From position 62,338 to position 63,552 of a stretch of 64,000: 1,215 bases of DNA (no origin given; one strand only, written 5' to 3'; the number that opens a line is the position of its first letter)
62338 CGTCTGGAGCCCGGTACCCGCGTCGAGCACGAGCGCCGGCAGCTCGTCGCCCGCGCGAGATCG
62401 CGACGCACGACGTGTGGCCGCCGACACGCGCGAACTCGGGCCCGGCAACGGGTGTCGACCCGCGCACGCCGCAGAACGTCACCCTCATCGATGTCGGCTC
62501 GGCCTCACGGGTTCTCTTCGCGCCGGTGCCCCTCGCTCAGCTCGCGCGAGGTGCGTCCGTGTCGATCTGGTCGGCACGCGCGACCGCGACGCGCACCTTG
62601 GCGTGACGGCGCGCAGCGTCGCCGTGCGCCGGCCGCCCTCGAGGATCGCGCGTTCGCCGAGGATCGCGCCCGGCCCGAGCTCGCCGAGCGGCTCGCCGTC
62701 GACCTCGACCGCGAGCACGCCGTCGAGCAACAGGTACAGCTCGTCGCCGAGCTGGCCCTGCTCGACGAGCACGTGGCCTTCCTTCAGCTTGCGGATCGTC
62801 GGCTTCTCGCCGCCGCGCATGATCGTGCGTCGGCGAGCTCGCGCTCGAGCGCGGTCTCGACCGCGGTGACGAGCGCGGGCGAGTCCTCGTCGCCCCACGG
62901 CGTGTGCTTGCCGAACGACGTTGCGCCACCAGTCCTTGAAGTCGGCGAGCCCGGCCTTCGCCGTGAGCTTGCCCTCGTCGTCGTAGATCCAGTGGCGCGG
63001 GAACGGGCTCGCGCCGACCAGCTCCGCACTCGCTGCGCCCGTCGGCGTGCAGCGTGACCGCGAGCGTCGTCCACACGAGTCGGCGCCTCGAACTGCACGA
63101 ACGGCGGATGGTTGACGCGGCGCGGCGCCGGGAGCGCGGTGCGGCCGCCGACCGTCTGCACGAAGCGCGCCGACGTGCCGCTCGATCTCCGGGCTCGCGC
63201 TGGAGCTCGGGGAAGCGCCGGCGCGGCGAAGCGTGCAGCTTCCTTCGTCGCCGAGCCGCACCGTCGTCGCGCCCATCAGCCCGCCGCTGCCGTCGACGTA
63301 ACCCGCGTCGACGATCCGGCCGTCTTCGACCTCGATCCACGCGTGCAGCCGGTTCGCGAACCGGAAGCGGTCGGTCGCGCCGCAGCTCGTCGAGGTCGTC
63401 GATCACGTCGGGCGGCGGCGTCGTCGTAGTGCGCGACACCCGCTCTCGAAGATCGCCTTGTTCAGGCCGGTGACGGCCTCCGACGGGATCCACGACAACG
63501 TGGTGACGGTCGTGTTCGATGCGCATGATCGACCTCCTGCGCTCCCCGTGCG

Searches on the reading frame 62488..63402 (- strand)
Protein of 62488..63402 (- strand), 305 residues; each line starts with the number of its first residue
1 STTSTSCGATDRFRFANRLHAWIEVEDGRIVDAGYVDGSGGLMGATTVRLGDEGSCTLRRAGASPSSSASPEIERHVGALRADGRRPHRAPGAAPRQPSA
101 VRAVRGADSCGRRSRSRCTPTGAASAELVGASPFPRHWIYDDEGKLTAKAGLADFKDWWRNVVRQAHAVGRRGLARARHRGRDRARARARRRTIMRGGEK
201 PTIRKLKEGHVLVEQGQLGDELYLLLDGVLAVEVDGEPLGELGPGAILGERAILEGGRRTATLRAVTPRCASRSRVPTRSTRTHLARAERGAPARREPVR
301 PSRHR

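Call 58: search_protein_families(library=pfam, proteins=[window:62488-63402:-], max_evalue=0.0001)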
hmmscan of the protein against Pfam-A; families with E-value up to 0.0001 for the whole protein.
window:62488-63402:- (305 aa): 1 family
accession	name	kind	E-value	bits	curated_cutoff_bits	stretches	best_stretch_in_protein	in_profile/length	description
PF00027.35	cNMP_binding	-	4.4e-14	52.7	27.5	1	204-268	2-71/89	Cyclic nucleotide-binding domain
